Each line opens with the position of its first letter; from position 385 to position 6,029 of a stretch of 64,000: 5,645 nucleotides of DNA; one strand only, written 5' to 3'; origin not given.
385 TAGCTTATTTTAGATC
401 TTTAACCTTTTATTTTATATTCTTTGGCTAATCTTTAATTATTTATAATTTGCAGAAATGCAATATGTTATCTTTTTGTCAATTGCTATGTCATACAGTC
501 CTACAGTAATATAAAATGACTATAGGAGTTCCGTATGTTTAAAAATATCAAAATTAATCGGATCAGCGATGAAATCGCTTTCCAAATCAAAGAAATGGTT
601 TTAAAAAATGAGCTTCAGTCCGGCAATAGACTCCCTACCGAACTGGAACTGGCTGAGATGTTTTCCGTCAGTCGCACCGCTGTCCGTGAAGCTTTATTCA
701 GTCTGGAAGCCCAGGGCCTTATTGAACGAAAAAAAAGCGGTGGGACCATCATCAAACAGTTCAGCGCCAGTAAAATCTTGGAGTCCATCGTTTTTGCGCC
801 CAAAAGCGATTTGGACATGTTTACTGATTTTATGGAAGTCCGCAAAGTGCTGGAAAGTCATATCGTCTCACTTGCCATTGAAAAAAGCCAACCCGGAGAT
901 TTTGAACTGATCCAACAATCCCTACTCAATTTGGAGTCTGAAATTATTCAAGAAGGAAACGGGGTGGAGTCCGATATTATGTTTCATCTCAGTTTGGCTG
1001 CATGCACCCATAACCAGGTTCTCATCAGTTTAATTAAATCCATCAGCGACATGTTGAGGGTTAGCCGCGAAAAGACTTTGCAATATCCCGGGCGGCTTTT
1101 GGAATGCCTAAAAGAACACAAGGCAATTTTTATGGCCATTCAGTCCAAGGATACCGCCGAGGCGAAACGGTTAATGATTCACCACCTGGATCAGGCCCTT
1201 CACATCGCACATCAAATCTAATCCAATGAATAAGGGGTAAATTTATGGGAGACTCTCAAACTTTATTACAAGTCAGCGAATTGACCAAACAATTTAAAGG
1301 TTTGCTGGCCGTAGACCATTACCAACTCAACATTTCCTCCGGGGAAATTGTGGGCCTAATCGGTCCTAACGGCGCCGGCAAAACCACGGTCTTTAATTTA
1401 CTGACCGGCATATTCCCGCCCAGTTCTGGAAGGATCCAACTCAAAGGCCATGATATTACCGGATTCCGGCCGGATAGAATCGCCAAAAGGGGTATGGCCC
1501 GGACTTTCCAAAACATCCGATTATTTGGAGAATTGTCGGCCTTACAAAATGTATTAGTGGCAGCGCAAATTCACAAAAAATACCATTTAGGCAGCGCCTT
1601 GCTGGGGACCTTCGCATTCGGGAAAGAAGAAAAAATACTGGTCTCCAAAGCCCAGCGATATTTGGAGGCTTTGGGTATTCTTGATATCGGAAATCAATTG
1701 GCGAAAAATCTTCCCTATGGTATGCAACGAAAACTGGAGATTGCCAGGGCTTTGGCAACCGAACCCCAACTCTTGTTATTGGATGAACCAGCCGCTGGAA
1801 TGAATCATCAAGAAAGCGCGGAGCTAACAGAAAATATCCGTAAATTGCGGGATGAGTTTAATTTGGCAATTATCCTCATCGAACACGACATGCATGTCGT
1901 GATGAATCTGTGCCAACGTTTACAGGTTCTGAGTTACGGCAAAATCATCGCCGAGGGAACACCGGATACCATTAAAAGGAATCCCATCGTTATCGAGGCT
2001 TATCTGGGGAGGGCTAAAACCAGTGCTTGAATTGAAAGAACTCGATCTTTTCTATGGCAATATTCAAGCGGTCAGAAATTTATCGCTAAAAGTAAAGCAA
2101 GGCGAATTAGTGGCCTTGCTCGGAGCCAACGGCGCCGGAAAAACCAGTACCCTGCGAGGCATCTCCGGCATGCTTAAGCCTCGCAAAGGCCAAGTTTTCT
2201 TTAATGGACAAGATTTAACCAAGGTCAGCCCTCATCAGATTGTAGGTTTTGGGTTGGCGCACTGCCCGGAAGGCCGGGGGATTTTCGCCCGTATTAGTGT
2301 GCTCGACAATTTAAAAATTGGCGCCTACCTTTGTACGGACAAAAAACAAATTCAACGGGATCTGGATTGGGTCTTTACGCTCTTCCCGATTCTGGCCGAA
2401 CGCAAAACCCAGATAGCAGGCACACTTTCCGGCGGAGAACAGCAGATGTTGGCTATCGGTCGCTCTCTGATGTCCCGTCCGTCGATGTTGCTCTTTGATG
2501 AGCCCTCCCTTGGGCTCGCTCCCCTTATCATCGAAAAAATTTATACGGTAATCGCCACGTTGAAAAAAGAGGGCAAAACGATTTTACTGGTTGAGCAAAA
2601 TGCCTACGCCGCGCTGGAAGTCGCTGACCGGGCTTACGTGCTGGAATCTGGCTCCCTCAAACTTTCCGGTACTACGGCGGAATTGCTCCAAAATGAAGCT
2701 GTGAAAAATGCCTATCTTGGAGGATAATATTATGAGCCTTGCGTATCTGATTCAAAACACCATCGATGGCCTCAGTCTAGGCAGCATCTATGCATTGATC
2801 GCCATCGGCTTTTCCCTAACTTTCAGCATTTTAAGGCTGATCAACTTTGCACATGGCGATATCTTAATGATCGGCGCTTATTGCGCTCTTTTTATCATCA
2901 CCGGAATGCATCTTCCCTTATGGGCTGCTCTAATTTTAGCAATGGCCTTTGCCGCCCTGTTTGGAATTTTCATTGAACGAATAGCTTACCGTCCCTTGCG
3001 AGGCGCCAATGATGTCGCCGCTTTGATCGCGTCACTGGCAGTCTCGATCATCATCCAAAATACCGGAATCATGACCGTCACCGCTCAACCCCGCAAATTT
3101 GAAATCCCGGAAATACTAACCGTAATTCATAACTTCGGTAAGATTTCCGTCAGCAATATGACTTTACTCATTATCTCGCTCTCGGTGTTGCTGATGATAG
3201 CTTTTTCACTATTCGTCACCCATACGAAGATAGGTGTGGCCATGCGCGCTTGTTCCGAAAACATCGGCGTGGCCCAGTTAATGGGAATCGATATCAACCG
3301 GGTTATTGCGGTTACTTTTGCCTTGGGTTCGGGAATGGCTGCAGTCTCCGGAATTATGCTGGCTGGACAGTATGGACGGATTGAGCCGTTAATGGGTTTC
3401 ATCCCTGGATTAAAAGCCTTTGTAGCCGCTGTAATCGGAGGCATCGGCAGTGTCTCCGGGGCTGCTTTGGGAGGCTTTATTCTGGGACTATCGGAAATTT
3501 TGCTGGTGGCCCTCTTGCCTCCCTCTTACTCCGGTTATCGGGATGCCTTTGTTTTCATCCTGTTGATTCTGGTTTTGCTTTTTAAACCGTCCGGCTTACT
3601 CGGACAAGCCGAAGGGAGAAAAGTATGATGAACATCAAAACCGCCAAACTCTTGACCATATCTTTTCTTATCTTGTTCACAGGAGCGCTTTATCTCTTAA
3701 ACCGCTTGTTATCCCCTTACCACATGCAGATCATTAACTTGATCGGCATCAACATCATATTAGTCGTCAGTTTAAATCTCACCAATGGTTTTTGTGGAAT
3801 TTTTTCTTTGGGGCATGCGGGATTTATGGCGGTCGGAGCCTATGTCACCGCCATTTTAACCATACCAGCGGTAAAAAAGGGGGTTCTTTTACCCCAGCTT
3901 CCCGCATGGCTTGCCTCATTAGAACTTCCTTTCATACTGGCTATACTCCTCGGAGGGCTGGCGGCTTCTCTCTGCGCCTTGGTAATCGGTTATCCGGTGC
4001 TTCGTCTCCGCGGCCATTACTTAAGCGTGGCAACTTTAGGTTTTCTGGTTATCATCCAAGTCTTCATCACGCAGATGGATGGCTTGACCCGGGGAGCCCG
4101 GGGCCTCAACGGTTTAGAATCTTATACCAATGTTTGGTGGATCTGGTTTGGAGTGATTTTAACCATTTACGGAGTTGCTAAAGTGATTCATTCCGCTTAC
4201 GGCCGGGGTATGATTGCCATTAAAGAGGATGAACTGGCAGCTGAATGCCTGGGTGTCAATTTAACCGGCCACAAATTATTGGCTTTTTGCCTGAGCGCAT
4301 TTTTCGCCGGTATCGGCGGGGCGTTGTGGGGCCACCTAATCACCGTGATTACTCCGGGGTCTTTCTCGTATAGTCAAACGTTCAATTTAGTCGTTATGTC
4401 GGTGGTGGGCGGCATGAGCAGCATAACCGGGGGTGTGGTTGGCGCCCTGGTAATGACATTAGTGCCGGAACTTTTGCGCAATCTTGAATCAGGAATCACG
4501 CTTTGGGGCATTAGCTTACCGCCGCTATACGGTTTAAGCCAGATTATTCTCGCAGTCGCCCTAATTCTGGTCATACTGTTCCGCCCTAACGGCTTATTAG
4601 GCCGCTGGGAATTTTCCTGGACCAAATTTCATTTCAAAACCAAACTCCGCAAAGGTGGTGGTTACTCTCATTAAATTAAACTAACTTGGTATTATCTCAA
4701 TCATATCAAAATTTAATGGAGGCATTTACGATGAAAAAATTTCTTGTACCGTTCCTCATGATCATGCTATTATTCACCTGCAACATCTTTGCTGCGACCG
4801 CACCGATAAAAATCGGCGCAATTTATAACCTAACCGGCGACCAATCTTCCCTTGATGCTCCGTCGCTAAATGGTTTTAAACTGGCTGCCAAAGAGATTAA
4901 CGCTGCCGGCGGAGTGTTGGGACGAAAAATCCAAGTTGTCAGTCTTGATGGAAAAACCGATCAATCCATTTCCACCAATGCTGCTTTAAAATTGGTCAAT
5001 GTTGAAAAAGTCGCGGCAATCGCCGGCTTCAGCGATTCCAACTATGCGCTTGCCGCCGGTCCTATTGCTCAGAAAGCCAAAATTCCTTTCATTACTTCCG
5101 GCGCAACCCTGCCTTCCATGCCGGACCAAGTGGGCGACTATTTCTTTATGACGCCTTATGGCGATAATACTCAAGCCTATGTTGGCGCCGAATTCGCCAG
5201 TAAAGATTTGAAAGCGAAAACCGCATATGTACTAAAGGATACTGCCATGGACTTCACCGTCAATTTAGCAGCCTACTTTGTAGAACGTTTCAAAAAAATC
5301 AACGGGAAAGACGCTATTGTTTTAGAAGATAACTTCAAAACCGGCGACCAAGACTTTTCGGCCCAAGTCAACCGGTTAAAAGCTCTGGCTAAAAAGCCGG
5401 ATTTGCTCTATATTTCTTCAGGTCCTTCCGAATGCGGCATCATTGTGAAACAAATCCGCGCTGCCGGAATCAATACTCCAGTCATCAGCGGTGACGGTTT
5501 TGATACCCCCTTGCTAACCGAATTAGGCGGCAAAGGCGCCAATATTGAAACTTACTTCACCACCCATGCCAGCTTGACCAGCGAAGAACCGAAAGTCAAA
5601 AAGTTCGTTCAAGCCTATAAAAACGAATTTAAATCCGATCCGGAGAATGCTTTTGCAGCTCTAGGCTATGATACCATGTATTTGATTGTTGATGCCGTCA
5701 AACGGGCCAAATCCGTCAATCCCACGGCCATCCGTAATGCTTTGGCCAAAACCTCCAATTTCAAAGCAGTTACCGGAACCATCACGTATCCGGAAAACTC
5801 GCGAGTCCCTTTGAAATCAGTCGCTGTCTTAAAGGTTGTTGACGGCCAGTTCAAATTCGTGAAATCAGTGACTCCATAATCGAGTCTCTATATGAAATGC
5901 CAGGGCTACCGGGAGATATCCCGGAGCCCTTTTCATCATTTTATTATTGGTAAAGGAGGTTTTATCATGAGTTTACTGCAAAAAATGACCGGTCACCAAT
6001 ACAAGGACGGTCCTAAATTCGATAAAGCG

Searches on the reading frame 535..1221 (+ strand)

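Call 63: search_protein_families(library=pfam, proteins=[window:535-1221:+], max_evalue=0.00001)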
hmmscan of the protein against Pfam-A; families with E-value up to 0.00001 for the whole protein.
window:535-1221:+ (228 aa): 2 families
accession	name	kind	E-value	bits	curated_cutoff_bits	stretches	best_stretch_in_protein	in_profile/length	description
PF07729.17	FCD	-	7.8e-24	84.9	24.3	1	99-219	2-124/125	FCD domain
PF00392.27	GntR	-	7.3e-18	64.4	27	1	11-73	2-64/64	Bacterial regulatory proteins, gntR family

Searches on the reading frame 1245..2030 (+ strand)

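Call 63: search_protein_families(library=pfam, proteins=[window:1245-2030:+], max_evalue=0.00001)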
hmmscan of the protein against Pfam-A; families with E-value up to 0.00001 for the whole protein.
window:1245-2030:+ (261 aa): 3 families
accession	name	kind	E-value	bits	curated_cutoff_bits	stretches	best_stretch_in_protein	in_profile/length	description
PF00005.33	ABC_tran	-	2e-31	109.9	25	1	24-183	2-136/137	ABC transporter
PF12399.14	BCA_ABC_TP_C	-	1.3e-11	44.3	25.5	1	233-257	1-25/27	Branched-chain amino acid ATP-binding cassette transporter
PF13304.12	AAA_21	-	2e-08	35.1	27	0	35-57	1-23/304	AAA domain, putative AbiEii toxin, Type IV TA system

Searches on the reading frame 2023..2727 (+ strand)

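Call 63: search_protein_families(library=pfam, proteins=[window:2023-2727:+], max_evalue=0.00001)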
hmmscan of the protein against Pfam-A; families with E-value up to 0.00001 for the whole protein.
window:2023-2727:+ (234 aa): 2 families
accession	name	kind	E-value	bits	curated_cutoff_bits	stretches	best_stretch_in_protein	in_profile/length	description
PF00005.33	ABC_tran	-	3.2e-29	102.7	25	1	18-162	2-136/137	ABC transporter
PF13304.12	AAA_21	-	4.7e-10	40.5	27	0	132-188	235-294/304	AAA domain, putative AbiEii toxin, Type IV TA system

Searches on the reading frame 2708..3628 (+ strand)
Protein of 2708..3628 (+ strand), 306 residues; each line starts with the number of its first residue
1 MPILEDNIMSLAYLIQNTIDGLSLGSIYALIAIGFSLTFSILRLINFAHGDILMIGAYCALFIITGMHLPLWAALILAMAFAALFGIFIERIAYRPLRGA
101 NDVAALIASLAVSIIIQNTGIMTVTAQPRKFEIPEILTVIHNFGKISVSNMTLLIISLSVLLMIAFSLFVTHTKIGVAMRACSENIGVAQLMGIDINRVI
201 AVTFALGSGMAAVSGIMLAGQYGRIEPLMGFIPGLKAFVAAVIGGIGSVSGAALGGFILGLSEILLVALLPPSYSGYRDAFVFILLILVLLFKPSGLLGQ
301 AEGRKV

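Call 63: search_protein_families(library=pfam, proteins=[window:2708-3628:+], max_evalue=0.00001)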
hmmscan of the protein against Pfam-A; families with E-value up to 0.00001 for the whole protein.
window:2708-3628:+ (306 aa): 1 family
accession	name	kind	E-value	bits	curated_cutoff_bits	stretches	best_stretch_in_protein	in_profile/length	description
PF02653.21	BPD_transp_2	-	1e-44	153.2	26.8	1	18-290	2-269/269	Branched-chain amino acid transport system / permease component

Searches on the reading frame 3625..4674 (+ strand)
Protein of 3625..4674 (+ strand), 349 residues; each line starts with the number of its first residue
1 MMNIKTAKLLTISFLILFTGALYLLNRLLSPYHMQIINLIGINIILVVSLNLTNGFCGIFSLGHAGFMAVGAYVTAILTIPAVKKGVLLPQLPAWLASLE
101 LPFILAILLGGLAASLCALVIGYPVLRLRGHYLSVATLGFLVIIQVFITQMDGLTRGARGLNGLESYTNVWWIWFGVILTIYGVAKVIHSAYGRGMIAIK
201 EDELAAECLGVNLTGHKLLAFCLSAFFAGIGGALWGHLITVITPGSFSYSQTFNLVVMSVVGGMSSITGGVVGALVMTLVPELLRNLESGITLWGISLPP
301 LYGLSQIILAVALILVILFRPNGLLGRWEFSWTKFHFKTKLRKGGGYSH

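Call 63: search_protein_families(library=pfam, proteins=[window:3625-4674:+], max_evalue=0.00001)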
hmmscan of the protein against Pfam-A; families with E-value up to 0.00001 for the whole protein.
window:3625-4674:+ (349 aa): 1 family
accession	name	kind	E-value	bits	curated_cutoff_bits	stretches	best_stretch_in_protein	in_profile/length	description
PF02653.21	BPD_transp_2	-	4.2e-35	121.6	26.8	1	35-288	4-250/269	Branched-chain amino acid transport system / permease component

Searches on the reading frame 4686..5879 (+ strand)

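Call 63: search_protein_families(library=pfam, proteins=[window:4686-5879:+], max_evalue=0.00001)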
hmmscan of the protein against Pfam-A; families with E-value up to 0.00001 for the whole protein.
window:4686-5879:+ (397 aa): 3 families
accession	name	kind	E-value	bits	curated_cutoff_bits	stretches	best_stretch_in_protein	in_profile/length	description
PF13458.12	Peripla_BP_6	-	1e-65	223.1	31.7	1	40-387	1-342/343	Periplasmic binding protein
PF01094.35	ANF_receptor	-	8.7e-26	91.2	25.4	1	62-383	4-349/353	Receptor family ligand binding region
PF13433.12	Peripla_BP_5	-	4.9e-21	75.7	27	2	41-115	1-75/363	Periplasmic binding protein domain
